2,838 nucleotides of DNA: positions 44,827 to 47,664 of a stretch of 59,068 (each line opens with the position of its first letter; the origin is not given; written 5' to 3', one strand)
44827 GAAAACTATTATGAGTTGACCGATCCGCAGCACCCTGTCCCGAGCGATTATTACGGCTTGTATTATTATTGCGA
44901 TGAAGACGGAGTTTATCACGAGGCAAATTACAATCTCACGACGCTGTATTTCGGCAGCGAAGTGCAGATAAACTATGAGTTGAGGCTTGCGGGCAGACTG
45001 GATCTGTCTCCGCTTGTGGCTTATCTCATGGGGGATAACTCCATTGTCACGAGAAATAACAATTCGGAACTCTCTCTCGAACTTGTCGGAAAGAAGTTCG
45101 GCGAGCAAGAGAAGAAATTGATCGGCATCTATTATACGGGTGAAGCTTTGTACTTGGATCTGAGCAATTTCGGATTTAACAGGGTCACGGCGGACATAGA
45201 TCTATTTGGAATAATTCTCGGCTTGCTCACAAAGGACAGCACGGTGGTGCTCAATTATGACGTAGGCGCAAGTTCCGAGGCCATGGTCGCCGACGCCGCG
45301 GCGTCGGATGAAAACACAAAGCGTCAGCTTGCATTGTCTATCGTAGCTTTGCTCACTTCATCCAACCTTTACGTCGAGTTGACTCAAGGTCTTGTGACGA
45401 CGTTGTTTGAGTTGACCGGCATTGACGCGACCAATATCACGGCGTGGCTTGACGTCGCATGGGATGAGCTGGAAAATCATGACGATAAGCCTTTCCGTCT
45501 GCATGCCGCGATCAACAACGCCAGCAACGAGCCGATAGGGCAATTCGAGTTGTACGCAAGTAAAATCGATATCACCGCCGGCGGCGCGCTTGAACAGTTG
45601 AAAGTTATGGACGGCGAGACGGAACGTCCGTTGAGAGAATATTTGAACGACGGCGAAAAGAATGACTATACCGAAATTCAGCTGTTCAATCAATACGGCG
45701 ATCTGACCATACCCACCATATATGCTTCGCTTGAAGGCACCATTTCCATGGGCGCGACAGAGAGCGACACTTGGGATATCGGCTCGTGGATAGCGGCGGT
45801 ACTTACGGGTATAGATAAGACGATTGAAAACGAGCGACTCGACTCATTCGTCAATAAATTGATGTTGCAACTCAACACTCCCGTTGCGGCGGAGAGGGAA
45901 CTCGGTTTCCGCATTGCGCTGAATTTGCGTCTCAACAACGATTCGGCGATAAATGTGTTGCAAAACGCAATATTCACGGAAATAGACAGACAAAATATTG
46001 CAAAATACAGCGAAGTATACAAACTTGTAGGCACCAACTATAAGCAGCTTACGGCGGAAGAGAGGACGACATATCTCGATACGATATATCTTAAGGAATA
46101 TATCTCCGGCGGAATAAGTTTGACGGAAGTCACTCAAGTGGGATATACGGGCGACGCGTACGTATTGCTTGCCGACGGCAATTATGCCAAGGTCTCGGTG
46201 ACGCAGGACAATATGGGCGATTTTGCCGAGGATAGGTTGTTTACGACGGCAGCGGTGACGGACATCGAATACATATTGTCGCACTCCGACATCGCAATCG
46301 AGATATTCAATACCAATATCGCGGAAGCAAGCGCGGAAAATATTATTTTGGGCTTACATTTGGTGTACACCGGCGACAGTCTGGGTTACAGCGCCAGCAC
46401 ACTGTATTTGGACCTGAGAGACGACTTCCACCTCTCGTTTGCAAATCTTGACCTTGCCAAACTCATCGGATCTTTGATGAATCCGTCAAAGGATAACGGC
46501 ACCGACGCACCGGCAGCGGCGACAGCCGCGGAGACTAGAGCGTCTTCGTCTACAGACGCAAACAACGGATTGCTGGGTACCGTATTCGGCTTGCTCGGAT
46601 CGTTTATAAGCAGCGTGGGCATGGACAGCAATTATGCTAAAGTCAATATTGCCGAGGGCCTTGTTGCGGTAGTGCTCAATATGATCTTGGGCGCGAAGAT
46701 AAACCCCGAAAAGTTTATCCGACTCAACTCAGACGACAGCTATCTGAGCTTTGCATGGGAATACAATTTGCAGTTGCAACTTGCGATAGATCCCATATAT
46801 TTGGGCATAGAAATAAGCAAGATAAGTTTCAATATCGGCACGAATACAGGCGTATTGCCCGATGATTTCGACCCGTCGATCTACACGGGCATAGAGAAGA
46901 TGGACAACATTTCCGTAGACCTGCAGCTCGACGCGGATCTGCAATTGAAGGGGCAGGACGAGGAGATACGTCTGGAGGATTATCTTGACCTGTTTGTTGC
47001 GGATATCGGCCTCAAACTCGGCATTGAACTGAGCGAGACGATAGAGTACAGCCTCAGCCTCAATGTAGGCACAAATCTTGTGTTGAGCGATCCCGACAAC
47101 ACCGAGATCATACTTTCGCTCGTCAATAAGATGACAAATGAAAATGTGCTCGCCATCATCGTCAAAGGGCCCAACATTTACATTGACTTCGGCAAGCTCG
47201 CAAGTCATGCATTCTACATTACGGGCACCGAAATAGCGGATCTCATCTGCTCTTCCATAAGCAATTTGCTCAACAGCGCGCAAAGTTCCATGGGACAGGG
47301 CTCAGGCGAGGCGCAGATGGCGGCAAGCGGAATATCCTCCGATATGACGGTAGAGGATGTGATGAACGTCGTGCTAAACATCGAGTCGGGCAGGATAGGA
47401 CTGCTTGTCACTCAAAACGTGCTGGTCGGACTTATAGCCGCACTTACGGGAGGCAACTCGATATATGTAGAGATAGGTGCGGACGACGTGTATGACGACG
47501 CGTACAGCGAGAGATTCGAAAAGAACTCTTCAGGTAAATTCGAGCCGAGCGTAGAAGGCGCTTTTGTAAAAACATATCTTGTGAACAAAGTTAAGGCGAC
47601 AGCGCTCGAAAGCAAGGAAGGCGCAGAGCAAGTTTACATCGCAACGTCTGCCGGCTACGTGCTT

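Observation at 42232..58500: At least 13 very divergent copies of a large module marked by an (L/I)G-x-Y-(Y/L) ... L-Y-x-D-L hairpin core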

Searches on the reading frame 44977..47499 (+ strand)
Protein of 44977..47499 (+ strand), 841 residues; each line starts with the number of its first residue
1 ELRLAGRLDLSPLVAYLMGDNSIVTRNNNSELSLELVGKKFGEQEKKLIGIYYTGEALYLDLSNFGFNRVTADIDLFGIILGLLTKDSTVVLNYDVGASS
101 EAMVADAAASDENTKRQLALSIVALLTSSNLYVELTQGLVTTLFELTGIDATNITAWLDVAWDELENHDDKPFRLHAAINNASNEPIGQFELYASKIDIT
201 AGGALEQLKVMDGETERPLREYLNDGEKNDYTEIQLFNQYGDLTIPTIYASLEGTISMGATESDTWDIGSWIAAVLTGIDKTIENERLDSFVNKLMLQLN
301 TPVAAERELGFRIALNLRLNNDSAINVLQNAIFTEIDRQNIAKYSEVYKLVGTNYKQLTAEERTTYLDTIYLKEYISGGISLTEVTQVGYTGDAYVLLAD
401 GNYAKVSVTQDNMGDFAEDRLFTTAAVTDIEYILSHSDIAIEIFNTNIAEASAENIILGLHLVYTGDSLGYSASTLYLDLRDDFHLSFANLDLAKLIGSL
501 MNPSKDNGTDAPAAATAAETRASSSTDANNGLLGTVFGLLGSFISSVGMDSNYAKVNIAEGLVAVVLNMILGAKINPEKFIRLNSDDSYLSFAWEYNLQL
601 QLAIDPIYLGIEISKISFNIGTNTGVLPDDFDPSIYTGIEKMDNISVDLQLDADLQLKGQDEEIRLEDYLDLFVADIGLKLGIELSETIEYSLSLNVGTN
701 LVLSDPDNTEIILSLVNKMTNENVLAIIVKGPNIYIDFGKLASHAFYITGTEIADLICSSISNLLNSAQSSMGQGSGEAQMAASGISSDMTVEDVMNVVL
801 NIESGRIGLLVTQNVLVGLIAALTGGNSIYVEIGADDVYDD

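Call 34: find_homologous_proteins(query=window:44977-47499:+, max_evalue=0.001)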
Query window:44977-47499:+ (841 aa): 1 proteins with E <= 0.001 among 8000 candidates.
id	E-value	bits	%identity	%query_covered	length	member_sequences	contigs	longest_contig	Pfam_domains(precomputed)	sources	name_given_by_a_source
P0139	2.7e-196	673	43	94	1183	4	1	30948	-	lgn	-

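Call 51: predict_structure(alignment_id=A2)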
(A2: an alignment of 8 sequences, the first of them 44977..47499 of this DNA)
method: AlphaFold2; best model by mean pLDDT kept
length: 841 residues; sequences in the alignment: 8
mean_pLDDT: 47.1   pTM: 0.31
mean pLDDT of the five models: 47.1, 45.5, 43.1, 42.4, 42.3
residues with pLDDT >= 90: 0; 70-90: 94; 50-70: 217; < 50: 530
segments of 3 or more residues with pLDDT < 50: 1-6, 40-45, 86-89, 95-117, 123-212, 214-217, 219-309, 313-315, 319-329, 425-435, 447-454, 466-472, 480-484, 490-583, 590-600, 609-611, 616-643, 659-688, 766-814, 816-841
pLDDT, mean of each block of 10 residues (from residue 1): 49 54 60 56 51 58 54 56 51 39 33 48 42 30 29 33 35 38 37 31 37 48 42 34 42 38 36 33 31 30 38 49 36 76 81 76 80 70 66 80 82 77 53 49 49 48 48 50 48 37 26 25 25 25 32 40 41 41 50 42 53 46 36 46 53 52 36 39 41 63 68 70 68 69 63 64 45 27 29 37 40 48 37 33 34
secondary structure, 60 per line:
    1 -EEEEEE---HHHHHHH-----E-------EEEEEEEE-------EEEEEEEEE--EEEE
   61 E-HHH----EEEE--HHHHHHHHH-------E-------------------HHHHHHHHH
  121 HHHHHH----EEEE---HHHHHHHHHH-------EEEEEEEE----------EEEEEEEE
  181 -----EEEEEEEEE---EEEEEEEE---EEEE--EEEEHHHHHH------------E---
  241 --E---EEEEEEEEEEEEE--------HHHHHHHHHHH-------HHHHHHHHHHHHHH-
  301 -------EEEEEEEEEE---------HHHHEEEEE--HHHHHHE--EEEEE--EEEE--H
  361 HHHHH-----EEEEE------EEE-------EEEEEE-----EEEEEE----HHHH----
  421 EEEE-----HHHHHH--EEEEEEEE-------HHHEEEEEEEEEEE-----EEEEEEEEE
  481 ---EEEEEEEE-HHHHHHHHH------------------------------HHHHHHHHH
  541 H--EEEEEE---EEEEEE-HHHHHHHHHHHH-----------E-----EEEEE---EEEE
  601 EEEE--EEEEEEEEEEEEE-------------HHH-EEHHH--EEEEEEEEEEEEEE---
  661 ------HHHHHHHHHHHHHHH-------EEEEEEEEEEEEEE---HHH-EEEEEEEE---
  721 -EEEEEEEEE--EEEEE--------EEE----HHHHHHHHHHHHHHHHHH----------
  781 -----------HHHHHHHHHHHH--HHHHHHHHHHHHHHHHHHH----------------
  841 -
elements in order (helices of 4 or more, strands of 3 or more residues): E2-7 H11-17 E31-38 E46-54 E57-61 E70-73 H76-84 H112-126 E131-134 H138-147 E155-162 E173-180 E186-194 E198-205 E209-212 E215-218 H219-224 E247-259 H268-278 H286-299 E308-317 H327-330 E331-335 H338-343 E347-351 E354-357 H360-365 E371-375 E382-384 E392-397 E403-408 H413-416 E421-424 H430-435 E438-445 E456-466 E472-480 E484-491 H493-501 H532-541 E544-549 E553-558 H560-571 E589-593 E597-604 E607-619 E644-657 H667-681 E689-702 E710-717 E722-730 E733-737 E746-748 H753-770 H792-803 H806-824
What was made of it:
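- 45967..46236 (+): Example of a Tyr-rich beta-hairpin insert between modules (about aa 1400-1489). Such inserts account for the variable 258-722 aa spacing. Call 51 (the only part of model 1 with pLDDT about 80).
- Closest known: Choline-binding / CROP-type Tyr-Gly hairpin repeats. Same: They are predicted as small beta-hairpins (call 51).
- The three-module model was poor (pLDDT 47, call 51), so how the modules pack is unknown.
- Tried and rejected: The three-module AlphaFold job with 8 sequences gave mean pLDDT 47, which is unusable (call 51).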

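Call 94: fold_search(model_id=the predicted structure, library=pdb)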
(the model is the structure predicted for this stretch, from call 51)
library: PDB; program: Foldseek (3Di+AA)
matches with E <= 10: 300; with E <= 0.001: 0
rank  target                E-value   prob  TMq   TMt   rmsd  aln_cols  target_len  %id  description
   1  9n73_LH               7.7e-02  0.04  0.06  0.07  42.8       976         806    7  SSU processome maturation and disassembly, State G (released 2025-10-29)
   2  9g33_UQ               7.7e-02  0.03  0.06  0.06  41.9       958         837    8  Stalled 90S - Utp23-Krr1-deltaC3 (released 2025-06-18)
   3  9n6z_LH               8.0e-02  0.03  0.07  0.07  39.3      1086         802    7  SSU processome maturation and disassembly, State D (released 2025-11-05)
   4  6ehe                  1.3e-01  0.13  0.07  0.16  24.5       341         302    9  OmpTdeltaL8 (loop L8 deletion mutant of OmpT), an outer membrane protein of Vibrio cholerae (released 2018-04-25)
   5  8pty_A                1.3e-01  0.05  0.07  0.08  31.3       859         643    6  Cryo-EM structure of human Elp123 in complex with 5'-deoxyadenosine and methionine (released 2024-04-17)
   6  9n6v_LH               1.4e-01  0.02  0.06  0.06  42.6       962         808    7  SSU processome maturation and disassembly, State A (released 2025-11-05)
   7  8fjp_A                1.8e-01  0.03  0.07  0.03  38.6      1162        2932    7  Cryo-EM structure of native mosquito salivary gland surface protein 1 (SGS1) (released 2023-03-01)
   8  9n78_LH               1.9e-01  0.03  0.06  0.07  28.8       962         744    7  SSU processome maturation and disassembly, State L (released 2025-11-05)
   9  1mal_A                2.2e-01  0.07  0.07  0.13  30.3       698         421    7  STRUCTURAL BASIS FOR SUGAR TRANSLOCATION THROUGH MALTOPORIN CHANNELS AT 3.1 ANGSTROMS RESOLUTION (released 1995-12-31)
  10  6ehb_C                2.4e-01  0.04  0.07  0.12  27.0       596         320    7  OmpU, an outer membrane protein, of Vibrio cholerae (released 2018-04-25)
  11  6vhq_A                2.5e-01  0.07  0.08  0.12  28.7       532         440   11  Crystal structure of Bacillus subtilis levansucrase (D86A/E342A) in complex with oligosaccharides (released 2021-01-13)
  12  5zm8_B                3.5e-01  0.07  0.07  0.11  19.3       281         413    6  Crystal structure of ORP2-ORD in complex with PI(4,5)P2 (released 2019-01-02)
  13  4b61_A                3.7e-01  0.03  0.06  0.10  32.3       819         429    6  In meso structure of alginate transporter, AlgE, from Pseudomoas aeruginosa, PAO1. Crystal form 3. (released 2013-07-17)
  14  1hxx                  4.5e-01  0.04  0.07  0.13  30.4       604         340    8  OMPF PORIN MUTANT Y106F (released 2001-06-06)
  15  5wlc_LH               4.7e-01  0.02  0.07  0.07  29.2       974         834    7  The complete structure of the small subunit processome (released 2017-09-27)
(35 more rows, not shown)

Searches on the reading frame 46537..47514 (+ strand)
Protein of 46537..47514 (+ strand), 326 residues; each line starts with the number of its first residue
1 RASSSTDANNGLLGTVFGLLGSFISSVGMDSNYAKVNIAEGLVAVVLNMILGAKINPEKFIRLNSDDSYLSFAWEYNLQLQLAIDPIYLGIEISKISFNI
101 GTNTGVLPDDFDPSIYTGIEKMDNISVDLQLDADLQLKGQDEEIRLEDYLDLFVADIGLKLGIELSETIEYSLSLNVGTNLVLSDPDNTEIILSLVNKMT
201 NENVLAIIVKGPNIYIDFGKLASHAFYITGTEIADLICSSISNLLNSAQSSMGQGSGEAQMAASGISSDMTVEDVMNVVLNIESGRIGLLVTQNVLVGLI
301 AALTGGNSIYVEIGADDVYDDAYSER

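Call 63: search_protein_families(library=pfam, alignment_id=A5, max_evalue=10)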
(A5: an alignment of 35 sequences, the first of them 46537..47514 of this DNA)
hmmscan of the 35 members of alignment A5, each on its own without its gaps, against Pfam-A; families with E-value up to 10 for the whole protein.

A. member 1, window:46537-47514:+ (326 aa): 2 families
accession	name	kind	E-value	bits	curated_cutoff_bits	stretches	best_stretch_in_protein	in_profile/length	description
PF01618.21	MotA_ExbB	-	0.075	13.2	22.9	1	11-49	60-101/127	MotA/TolQ/ExbB proton channel family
PF01694.28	Rhomboid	-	1.6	9.4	22.6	1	11-52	70-114/143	Rhomboid domain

B. families by the number of members that match (of 35 scanned): 14 families
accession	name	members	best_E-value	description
PF05085.17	DUF685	1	0.016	Protein of unknown function (DUF685)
PF05480.16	PSMbeta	1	0.019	Phenol-soluble modulin beta protein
PF07969.17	Amidohydro_3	1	0.069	Amidohydrolase family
PF01618.21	MotA_ExbB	1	0.075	MotA/TolQ/ExbB proton channel family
PF10257.15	RAI16-like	1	0.09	Retinoic acid induced 16-like protein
PF19823.4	DUF6305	1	0.098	Domain of unknown function (DUF6305)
PF03643.20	Vps26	1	0.099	Vacuolar protein sorting-associated protein 26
PF13499.12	EF-hand_7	1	0.11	EF-hand domain pair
PF21869.3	Dit-like_CBM2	1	0.11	Distal tail component, second carbohydrate binding domain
PF21699.3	TM1266-like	1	0.14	Iron-only hydrogenase system regulator, putative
PF19487.4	DUF6023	1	0.31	Family of unknown function (DUF6023)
PF22508.2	InlJ_IG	1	0.84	Internalin J, Immunoglobulin-like domain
PF24612.2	Ig_TgrO1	1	1.2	TgrO1-like, immunoglobulin-like domain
PF01694.28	Rhomboid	1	1.6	Rhomboid domain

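Call 66: predict_structure(alignment_id=A5)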
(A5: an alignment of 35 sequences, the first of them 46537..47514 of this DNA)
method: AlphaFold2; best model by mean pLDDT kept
length: 326 residues; sequences in the alignment: 35
mean_pLDDT: 72.0   pTM: 0.50
mean pLDDT of the five models: 72.0, 71.3, 70.3, 69.2, 67.6
residues with pLDDT >= 90: 97; 70-90: 92; 50-70: 62; < 50: 75
segments of 3 or more residues with pLDDT < 50: 97-107, 157-159, 257-291, 307-326
pLDDT, mean of each block of 10 residues (from residue 1): 54 80 93 95 85 86 92 88 83 58 45 70 82 72 65 51 67 89 94 94 95 95 94 94 84 55 41 35 35 54 53 45 44
secondary structure, 60 per line:
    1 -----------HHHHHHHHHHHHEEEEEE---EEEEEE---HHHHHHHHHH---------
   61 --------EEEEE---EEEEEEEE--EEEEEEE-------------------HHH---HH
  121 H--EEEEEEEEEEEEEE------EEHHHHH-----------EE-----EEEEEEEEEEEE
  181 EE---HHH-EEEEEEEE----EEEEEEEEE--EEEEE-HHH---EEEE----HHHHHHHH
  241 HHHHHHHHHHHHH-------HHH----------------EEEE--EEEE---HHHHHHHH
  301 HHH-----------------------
elements in order: H12-23 E24-29 E33-38 H42-51 E69-73 E77-84 E87-93 E124-137 H146-150 E169-182 E190-197 E202-210 E213-217 E225-228 H233-253 E280-283 E286-289 H293-303
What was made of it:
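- AlphaFold model of one unit: mean pLDDT 72, about 94 across the core strands, linker below 50 (call 66). The core half of the unit reads as five strands, then a helix, then a long disordered loop (call 66).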

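Call 68: fold_search(model_id=the predicted structure, library=pdb)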
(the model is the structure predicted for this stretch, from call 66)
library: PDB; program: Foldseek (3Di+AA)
matches with E <= 10: 188; with E <= 0.001: 0
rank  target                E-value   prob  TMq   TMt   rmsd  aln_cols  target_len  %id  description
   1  4qfw_B                1.3e-01  0.08  0.11  0.13  22.1       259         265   12  Crystal structure of acyl-CoA thioesterase tesB from Yersinia pestis (released 2014-06-04)
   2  6muk                  4.7e-01  0.04  0.09  0.09  15.5       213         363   11  1.93 Angstrom Resolution Crystal Structure of Peptidase M23 from Neisseria gonorrhoeae. (released 2018-10-31)
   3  2awa_B                4.7e-01  0.02  0.07  0.06  21.0       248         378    9  Crystal structure of DNA polymerase III, beta chain (EC 2.7.7.7) (np_344555.1) from STREPTOCOCCUS PNEUMONIAE TIGR4 at  (released 2005-09-20)
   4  2wyi_A                9.2e-01  0.08  0.15  0.07  13.5       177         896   12  Structure of the Streptococcus pyogenes family GH38 alpha-mannosidase complexed with swainsonine (released 2010-02-16)
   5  6wjp_A                1.0e+00  0.28  0.10  0.35  10.2        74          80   19  Crystal structure of Arginine Repressor P115Q mutant from the pathogenic bacterium Corynebacterium pseudotuberculosis  (released 2020-04-22)
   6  2wyi_B                1.1e+00  0.06  0.14  0.07  13.6       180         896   12  Structure of the Streptococcus pyogenes family GH38 alpha-mannosidase complexed with swainsonine (released 2010-02-16)
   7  5jvo_B                1.1e+00  0.23  0.10  0.35  10.3        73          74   19  Crystal structure of the Arginine Repressor from the pathogenic bacterium Corynebacterium pseudotuberculosis (released 2016-08-31)
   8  2wyh_B                1.1e+00  0.12  0.12  0.05   9.7        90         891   14  Structure of the Streptococcus pyogenes family GH38 alpha-mannosidase (released 2010-02-16)
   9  2kgx_MODEL_1_B        1.3e+00  0.10  0.08  0.26  11.8        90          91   17  HADDOCK structure of the talin F3 domain in complex with talin 1655-1822 (released 2009-03-31)
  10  3syx                  1.3e+00  0.10  0.11  0.24  14.9       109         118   13  Crystal Structure of the WH1 domain from human sprouty-related, EVH1 domain-containing protein. Northeast Structural Gen (released 2011-08-03)
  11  7ucs_A                1.3e+00  0.06  0.11  0.22  19.8       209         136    7  The Crystal Structure of Domain-Swapped Dimer Q108K:T51D:A28C:L36C:F57:H:H:H:R58 Mutant of hCRBPII with Histidine Inse (released 2023-10-18)
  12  8z5n_4                1.3e+00  0.04  0.12  0.12  10.8       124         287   11  Cryo-EM structure of the LPHT ring (released 2025-10-22)
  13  3u0a_B                1.4e+00  0.02  0.10  0.12  21.1       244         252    8  Crystal structure of an Acyl-CoA thioesterase II TesB2 from Mycobacterium marinum (released 2011-10-05)
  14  6ap4_K                1.4e+00  0.01  0.06  0.06  20.5       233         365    8  Crystal structure of the DNA polymerase III subunit beta from Acinetobacter baumannii (released 2017-12-20)
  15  7cbl_a                1.5e+00  0.04  0.11  0.11  11.2       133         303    8  Cryo-EM structure of the flagellar LP ring from Salmonella (released 2021-04-28)
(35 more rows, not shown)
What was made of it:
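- The best PDB hit has E 0.13 and TM 0.11 (calls 68, 94).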

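Call 71: fold_search(model_id=the predicted structure, library=viral)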
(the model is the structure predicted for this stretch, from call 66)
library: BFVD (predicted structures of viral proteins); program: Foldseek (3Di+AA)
matches with E <= 10: 251; with E <= 0.001: 0
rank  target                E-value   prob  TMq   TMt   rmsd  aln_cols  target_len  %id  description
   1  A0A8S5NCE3            7.3e-02  0.06  0.08  0.10  31.5       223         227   11  Uncharacterized protein [Siphoviridae sp. ctdLA8]
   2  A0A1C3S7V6            1.4e-01  0.72  0.18  0.30  14.7       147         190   12  Uncharacterized protein [Escherichia phage vB_Eco_slurp01]
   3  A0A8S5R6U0            1.8e-01  0.14  0.15  0.10  16.9       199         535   10  Tailspike protein [virus sp. ctxZT69]
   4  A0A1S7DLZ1            1.9e-01  0.06  0.11  0.09  26.0       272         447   11  MC157 [Molluscum contagiosum virus subtype 2]
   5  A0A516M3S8            2.5e-01  0.16  0.14  0.11  16.8       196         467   11  (no name in the UniProt tables at hand)
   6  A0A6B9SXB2            4.4e-01  0.41  0.10  0.30   9.1        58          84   14  (no name in the UniProt tables at hand)
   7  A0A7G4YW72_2          4.4e-01  0.02  0.06  0.04  32.7       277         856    6  (no name in the UniProt tables at hand)
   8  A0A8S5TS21            4.9e-01  0.08  0.16  0.14  15.1       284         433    9  Uncharacterized protein [Siphoviridae sp. ctEw721]
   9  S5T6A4                5.2e-01  0.03  0.10  0.09  22.8       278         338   10  (no name in the UniProt tables at hand)
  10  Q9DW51                5.8e-01  0.44  0.11  0.08  10.3        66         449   14  Pr145 [Rat cytomegalovirus (strain Maastricht)]
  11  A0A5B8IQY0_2          6.1e-01  0.02  0.08  0.04  24.1       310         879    9  Uncharacterized protein (Fragment) [Mimiviridae sp. ChoanoV1]
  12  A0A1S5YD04            6.8e-01  0.11  0.13  0.10  20.7       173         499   12  Uncharacterized protein [Leptopilina boulardi filamentous virus]
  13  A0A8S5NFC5            6.8e-01  0.05  0.10  0.13  23.9       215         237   12  High potential iron-sulfur protein like [Siphoviridae sp. ctrok7]
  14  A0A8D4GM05            7.2e-01  0.77  0.18  0.17   9.4       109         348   11  (no name in the UniProt tables at hand)
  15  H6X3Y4                7.2e-01  0.15  0.15  0.23  16.3       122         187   11  Uncharacterized protein [Klebsiella phage vB_KleM_RaK2]
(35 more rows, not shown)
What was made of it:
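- Tried and rejected: Foldseek of the good unit model against PDB and BFVD gave a best E of 0.13 and 0.07, with TM at most 0.18 (calls 68, 71).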
